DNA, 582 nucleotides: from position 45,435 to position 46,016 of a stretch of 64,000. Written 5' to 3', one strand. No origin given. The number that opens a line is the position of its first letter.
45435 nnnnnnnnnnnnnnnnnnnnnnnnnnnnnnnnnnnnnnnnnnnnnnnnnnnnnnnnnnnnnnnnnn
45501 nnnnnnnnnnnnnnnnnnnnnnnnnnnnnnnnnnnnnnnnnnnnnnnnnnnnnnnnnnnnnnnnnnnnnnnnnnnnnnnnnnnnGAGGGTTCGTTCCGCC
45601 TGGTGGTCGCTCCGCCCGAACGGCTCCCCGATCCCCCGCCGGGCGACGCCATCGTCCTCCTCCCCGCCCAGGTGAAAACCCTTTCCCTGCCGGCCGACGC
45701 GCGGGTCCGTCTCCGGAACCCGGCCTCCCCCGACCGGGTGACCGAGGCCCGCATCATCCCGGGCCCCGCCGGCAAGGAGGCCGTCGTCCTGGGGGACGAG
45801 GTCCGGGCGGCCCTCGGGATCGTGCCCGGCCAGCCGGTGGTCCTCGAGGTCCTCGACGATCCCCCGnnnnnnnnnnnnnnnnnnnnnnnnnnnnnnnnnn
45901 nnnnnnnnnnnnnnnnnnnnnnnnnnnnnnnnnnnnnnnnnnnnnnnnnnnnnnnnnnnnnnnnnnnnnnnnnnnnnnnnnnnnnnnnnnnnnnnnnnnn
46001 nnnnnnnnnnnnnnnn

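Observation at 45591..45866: Roughly 90-residue extra segment in IleS after the KMSKS-like motif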

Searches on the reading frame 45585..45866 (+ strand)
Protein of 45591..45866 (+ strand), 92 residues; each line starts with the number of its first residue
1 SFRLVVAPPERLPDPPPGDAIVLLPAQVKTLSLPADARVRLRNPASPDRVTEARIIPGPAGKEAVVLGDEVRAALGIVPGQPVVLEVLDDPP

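Call 4: search_protein_families(library=pfam, proteins=[window:45591-45866:+], max_evalue=1)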
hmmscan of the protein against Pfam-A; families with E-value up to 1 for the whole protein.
window:45591-45866:+ (92 aa): 2 families
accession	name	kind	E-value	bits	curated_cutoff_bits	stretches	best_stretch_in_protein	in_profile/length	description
PF04014.23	MazE_antitoxin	-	0.04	14.3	24.7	1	70-90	15-35/48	Antidote-toxin recognition MazE, bacterial antitoxin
PF13005.12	zf-IS66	-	0.27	12.1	27.3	1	63-86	10-34/46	zinc-finger binding domain of transposase IS66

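Call 6: find_homologous_proteins(query=window:45591-45866:+, max_evalue=0.01)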
Query window:45591-45866:+: 28 candidates shared short words with the query, none scored E <= 0.01.

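Call 14: search_protein_families(library=pfam, alignment_id=A1, max_evalue=1)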
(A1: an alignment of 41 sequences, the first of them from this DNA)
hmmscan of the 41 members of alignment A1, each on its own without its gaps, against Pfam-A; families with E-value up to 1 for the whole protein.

A. member 1, seq(94 aa): 2 families
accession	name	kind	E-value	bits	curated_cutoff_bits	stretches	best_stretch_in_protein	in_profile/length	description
PF04014.23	MazE_antitoxin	-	0.041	14.3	24.7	1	72-92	15-35/48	Antidote-toxin recognition MazE, bacterial antitoxin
PF13005.12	zf-IS66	-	0.28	12.1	27.3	1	65-88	10-34/46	zinc-finger binding domain of transposase IS66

B. families by the number of members that match (of 41 scanned): 19 families
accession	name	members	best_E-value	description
PF01568.27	Molydop_binding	16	5.3e-05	Molydopterin dinucleotide binding domain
PF02359.24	CDC48_N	12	9e-05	Cell division protein 48 (CDC48), N-terminal domain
PF04014.23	MazE_antitoxin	11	0.00012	Antidote-toxin recognition MazE, bacterial antitoxin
PF08922.17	DUF1905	8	0.00057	Domain of unknown function (DUF1905)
PF03459.23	TOBE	2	0.049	TOBE domain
PF04958.18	AstA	2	0.065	Arginine N-succinyltransferase beta subunit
PF22987.3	Tudor_KDM3B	1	0.021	Lysine-specific demethylase 3B, tudor domain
PF17746.7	SfsA_N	1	0.029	SfsA N-terminal OB domain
PF12704.14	MacB_PCD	1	0.042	MacB-like periplasmic core domain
PF17785.7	PUA_3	1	0.045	PUA-like domain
PF16410.10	DUF5018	1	0.058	Domain of unknown function (DUF5018)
PF11470.14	TUG-UBL1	1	0.062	TUG ubiquitin-like domain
PF09263.16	PEX-2N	1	0.063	Peroxisome biogenesis factor 1, N-terminal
PF25681.1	Phage_TTP_17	1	0.067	Phage tail tube protein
PF00347.28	Ribosomal_L6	1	0.081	Ribosomal protein L6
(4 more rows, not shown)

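Call 19: predict_structure(alignment_id=A1)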
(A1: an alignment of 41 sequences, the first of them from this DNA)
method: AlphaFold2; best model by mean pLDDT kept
length: 94 residues; sequences in the alignment: 41
mean_pLDDT: 92.3   pTM: 0.82
mean pLDDT of the five models: 92.3, 90.9, 90.4, 90.0, 89.6
residues with pLDDT >= 90: 77; 70-90: 12; 50-70: 4; < 50: 1
segments of 3 or more residues with pLDDT < 50: none
pLDDT, mean of each block of 10 residues (from residue 1): 90 94 95 89 96 96 94 97 94 56
secondary structure, 60 per line:
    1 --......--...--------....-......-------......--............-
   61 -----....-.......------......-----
elements in order: E3-8 E22-25 H27-32 E40-45 E48-59 E66-69 H71-77 E84-89

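Call 27: search_protein_representatives(alignment_id=A1)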
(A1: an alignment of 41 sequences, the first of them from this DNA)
Query: 41 sequences, 94 profile positions. Proteins with E-value up to 0.001 (for the whole library): 57; up to 1e-10: 16; up to 1e-30: 0. The best 57 are listed.
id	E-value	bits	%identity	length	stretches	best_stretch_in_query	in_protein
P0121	2.6e-27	111.0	-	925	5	21-94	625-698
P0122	1.3e-17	79.9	-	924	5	17-94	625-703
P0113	4.6e-16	75.0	-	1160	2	2-94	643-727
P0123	3.7e-15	72.1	-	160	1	4-94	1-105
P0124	3.6e-14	68.9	-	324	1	3-93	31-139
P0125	7.1e-14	68.0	-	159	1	3-94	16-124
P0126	1.4e-12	63.8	-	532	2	2-94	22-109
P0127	1.5e-12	63.7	-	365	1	2-93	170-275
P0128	3.2e-12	62.6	-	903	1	3-82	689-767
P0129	7.3e-12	61.5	-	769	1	2-94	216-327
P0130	1.1e-11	61.0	-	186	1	2-84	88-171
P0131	1.5e-11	60.5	-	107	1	3-82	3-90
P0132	3.2e-11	59.4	-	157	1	5-93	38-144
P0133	6.2e-11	58.5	-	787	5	13-90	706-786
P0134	6.5e-11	58.5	-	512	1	2-82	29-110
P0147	1.5e-07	47.7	-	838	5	17-89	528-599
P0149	2.6e-07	46.9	-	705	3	22-88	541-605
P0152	5.2e-07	46.0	-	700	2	19-88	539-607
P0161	5.4e-05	39.5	-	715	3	23-94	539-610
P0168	1.4e-04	38.2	-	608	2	2-87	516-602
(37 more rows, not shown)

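Call 28: search_protein_families(library=pfam, proteins=[P0121, P0122, P0133, P0147, P0149, P0152, P0161, P0128, P0129, P0168], max_evalue=0.001)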
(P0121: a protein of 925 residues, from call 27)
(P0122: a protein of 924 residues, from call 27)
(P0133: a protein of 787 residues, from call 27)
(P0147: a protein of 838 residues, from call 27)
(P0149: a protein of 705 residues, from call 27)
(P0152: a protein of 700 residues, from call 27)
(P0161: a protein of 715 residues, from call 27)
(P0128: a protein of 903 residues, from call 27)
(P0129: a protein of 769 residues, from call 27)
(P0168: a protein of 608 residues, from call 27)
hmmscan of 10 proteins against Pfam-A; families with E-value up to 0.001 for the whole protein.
P0121 (925 aa): 3 families
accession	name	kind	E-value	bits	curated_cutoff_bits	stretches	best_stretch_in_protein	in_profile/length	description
PF01568.27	Molydop_binding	-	5.7e-18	65.4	26.8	0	521-579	20-75/110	Molydopterin dinucleotide binding domain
PF02359.24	CDC48_N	-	2.3e-11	44.2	35.1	0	723-793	16-82/85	Cell division protein 48 (CDC48), N-terminal domain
PF04014.23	MazE_antitoxin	-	4e-06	27.1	24.7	0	873-894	14-35/48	Antidote-toxin recognition MazE, bacterial antitoxin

P0122 (924 aa): 4 families
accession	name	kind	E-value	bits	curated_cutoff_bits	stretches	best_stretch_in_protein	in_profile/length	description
PF02359.24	CDC48_N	-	7.7e-17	61.7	35.1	1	625-697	11-82/85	Cell division protein 48 (CDC48), N-terminal domain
PF01568.27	Molydop_binding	-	2.6e-07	31.1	26.8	0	537-574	32-68/110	Molydopterin dinucleotide binding domain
PF04107.18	GCS2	-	5.7e-05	23.1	21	1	146-185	124-164/291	Glutamate-cysteine ligase family 2(GCS2)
PF04014.23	MazE_antitoxin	-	0.00019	21.7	24.7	0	682-697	17-32/48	Antidote-toxin recognition MazE, bacterial antitoxin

P0133 (787 aa): 3 families
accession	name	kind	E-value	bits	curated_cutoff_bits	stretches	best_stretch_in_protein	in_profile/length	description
PF02359.24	CDC48_N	-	4.1e-20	72.2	35.1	1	715-782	16-79/85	Cell division protein 48 (CDC48), N-terminal domain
PF01568.27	Molydop_binding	-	3.4e-15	56.5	26.8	1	619-675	25-81/110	Molydopterin dinucleotide binding domain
PF04107.18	GCS2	-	0.0003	20.7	21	1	140-190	124-175/291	Glutamate-cysteine ligase family 2(GCS2)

P0147 (838 aa): 2 families
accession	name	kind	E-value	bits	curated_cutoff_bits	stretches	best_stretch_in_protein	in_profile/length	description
PF02359.24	CDC48_N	-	1.7e-20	73.4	35.1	2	626-697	13-84/85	Cell division protein 48 (CDC48), N-terminal domain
PF01568.27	Molydop_binding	-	3.6e-11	43.5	26.8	1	621-709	23-95/110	Molydopterin dinucleotide binding domain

P0149 (705 aa): 3 families
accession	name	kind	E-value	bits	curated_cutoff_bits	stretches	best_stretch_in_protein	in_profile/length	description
PF02359.24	CDC48_N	-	7.4e-15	55.4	35.1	2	542-606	17-82/85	Cell division protein 48 (CDC48), N-terminal domain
PF01568.27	Molydop_binding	-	3.6e-11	43.5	26.8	1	536-589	25-79/110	Molydopterin dinucleotide binding domain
PF04014.23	MazE_antitoxin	-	0.00031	21.1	24.7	0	687-704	14-31/48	Antidote-toxin recognition MazE, bacterial antitoxin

P0152 (700 aa): 4 families
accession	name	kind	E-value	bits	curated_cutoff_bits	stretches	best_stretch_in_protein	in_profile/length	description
PF02359.24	CDC48_N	-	2e-16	60.4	35.1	2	631-699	16-84/85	Cell division protein 48 (CDC48), N-terminal domain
PF01568.27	Molydop_binding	-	2.4e-09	37.7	26.8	0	543-590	32-78/110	Molydopterin dinucleotide binding domain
PF04107.18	GCS2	-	2.7e-06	27.4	21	1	140-192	123-176/291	Glutamate-cysteine ligase family 2(GCS2)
PF09263.16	PEX-2N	-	0.00012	22.7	30.5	0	632-696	13-80/83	Peroxisome biogenesis factor 1, N-terminal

P0161 (715 aa): 3 families
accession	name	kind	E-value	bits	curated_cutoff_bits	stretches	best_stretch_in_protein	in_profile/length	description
PF02359.24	CDC48_N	-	6.5e-15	55.5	35.1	2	623-712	4-84/85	Cell division protein 48 (CDC48), N-terminal domain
PF01568.27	Molydop_binding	-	6.3e-07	29.9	26.8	0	419-465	23-68/110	Molydopterin dinucleotide binding domain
PF04107.18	GCS2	-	3.4e-05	23.8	21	1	137-202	117-181/291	Glutamate-cysteine ligase family 2(GCS2)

P0128 (903 aa): 2 families
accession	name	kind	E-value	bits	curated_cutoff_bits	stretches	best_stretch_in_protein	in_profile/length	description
PF00133.28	tRNA-synt_1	-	2.6e-103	346.4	22.7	1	23-692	2-397/414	tRNA synthetases class I (I, L, M and V)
PF09334.17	tRNA-synt_1g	-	3.7e-07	29.7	20.1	1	55-104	10-59/391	tRNA synthetases class I (M)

P0129 (769 aa): 3 families
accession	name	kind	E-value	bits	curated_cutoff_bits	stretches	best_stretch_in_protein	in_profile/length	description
PF19302.4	DUF5915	-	7.2e-42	143.6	27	1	570-768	2-194/195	Domain of unknown function (DUF5915)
PF00133.28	tRNA-synt_1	-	2.7e-38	132.3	22.7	1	3-335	215-401/414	tRNA synthetases class I (I, L, M and V)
PF08264.19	Anticodon_1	-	1e-29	103.7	25.1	1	399-550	1-145/148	Anticodon-binding domain of tRNA ligase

P0168 (608 aa): 2 families
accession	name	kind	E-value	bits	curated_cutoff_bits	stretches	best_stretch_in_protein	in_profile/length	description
PF02359.24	CDC48_N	-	2.8e-08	34.3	35.1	1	535-602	16-80/85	Cell division protein 48 (CDC48), N-terminal domain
PF01568.27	Molydop_binding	-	0.00012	22.5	26.8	0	428-480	28-81/110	Molydopterin dinucleotide binding domain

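Call 52: fold_search(model_id=the predicted structure, library=pdb)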
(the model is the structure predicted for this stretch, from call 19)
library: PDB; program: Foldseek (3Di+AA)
matches with E <= 10: 1216; with E <= 0.001: 170
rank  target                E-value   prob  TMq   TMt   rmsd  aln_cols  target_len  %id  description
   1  7di0_A                1.5e-06  1.00  0.71  0.76   3.5        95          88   23  Crystal structure of the rationally designed apDPBB_sym_79 protein (released 2021-09-29)
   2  9m4g_A                1.1e-05  1.00  0.74  0.47   3.2        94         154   19  Structure of AtCDC48 N-domain (released 2025-10-29)
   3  7di1_A                1.1e-05  1.00  0.71  0.72   3.1        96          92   22  Crystal structure of the rationally designed mkDPBB_sym_86 protein (released 2021-09-29)
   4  7dg7                  1.3e-05  1.00  0.68  0.73   3.4        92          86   21  DPBB domain of VCP-like ATPase from Methanopyrus kandleri (released 2021-09-29)
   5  7du7_A                1.4e-05  1.00  0.69  0.75   3.1        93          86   22  Crystal structure of the rationally designed mkDPBB_sym1 protein (released 2021-09-29)
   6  7dg9                  1.4e-05  1.00  0.69  0.72   3.6        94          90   21  DPBB domain of VCP-like ATPase from Aeropyrum pernix (released 2021-09-29)
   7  7du6                  1.6e-05  1.00  0.71  0.77   3.1        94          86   19  Crystal structure of the rationally designed mkDPBB_sym2 protein (released 2021-09-29)
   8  9m4g_B                1.7e-05  1.00  0.77  0.47   2.4        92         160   18  Structure of AtCDC48 N-domain (released 2025-10-29)
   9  7vcs_A                2.3e-05  1.00  0.73  0.10   2.3        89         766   17  Human p97 double hexamer conformer II with ATPgammaS bound (released 2022-03-02)
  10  7dbo_A                3.7e-05  1.00  0.75  0.77   2.4        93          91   17  DPBB domain of VCP-like ATPase from Thermoplasma acidophilum (released 2021-09-29)
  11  3qq7                  4.2e-05  1.00  0.77  0.45   2.0        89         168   17  Crystal Structure of the p97 N-terminal domain (released 2011-06-22)
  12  4kdi_A                4.2e-05  1.00  0.76  0.47   2.1        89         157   17  Crystal structure of p97/VCP N in complex with OTU1 UBXL (released 2014-03-19)
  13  9uw1_A                4.2e-05  1.00  0.76  0.41   2.2        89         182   18  Crystal structure of CDC48A-N domain in complex with PUX5 SHP box motif (released 2026-02-04)
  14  4rv0_G                4.2e-05  1.00  0.74  0.44   2.6        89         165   19  Crystal structure of TN complex (released 2015-11-25)
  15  7dvh_A                4.2e-05  1.00  0.71  0.77   2.9        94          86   20  Crystal structure of the computationally designed reDPBB_sym4 protein (released 2021-09-29)
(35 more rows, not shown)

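Call 58: find_encoding_contigs(protein=P0121, flank=6000, max_places=3)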
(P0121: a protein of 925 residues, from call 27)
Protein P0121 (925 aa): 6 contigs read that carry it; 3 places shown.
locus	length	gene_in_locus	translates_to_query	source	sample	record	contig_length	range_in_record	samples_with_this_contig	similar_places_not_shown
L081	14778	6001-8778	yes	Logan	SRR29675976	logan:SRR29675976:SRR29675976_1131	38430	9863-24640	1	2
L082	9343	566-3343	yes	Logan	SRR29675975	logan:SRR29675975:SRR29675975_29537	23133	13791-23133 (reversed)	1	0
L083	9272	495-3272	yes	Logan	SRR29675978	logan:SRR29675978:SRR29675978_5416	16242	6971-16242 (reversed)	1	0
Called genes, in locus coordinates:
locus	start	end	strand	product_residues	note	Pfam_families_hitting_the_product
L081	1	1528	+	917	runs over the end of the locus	PF13809:Tubulin_2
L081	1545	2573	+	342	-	PF04107:GCS2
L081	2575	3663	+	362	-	-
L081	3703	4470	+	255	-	PF13230:GATase_4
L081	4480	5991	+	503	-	-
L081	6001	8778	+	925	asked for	PF04107:GCS2 (weak), PF01568:Molydop_binding (faint), PF02359:CDC48_N (faint), PF04014:MazE_antitoxin (faint)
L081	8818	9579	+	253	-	PF02359:CDC48_N, PF01841:Transglut_core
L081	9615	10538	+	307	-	PF02359:CDC48_N (faint), PF00092:VWA, PF13519:VWA_2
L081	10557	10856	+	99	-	-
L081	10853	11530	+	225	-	-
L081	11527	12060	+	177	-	PF00072:Response_reg (weak)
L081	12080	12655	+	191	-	-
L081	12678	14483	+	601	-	PF00158:Sigma54_activat, PF14532:Sigma54_activ_2 (weak), PF07728:AAA_5 (weak), PF25601:AAA_lid_14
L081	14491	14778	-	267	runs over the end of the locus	-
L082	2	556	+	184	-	?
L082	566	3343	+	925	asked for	PF04107:GCS2 (weak), PF01568:Molydop_binding (faint), PF02359:CDC48_N (faint), PF04014:MazE_antitoxin (faint)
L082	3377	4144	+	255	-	PF02359:CDC48_N, PF01841:Transglut_core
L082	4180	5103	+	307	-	PF02359:CDC48_N (faint), PF00092:VWA, PF13519:VWA_2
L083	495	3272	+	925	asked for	PF04107:GCS2 (weak), PF01568:Molydop_binding (faint), PF02359:CDC48_N (faint), PF04014:MazE_antitoxin (faint)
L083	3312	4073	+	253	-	PF02359:CDC48_N, PF01841:Transglut_core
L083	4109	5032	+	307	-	PF02359:CDC48_N (faint), PF00092:VWA, PF13519:VWA_2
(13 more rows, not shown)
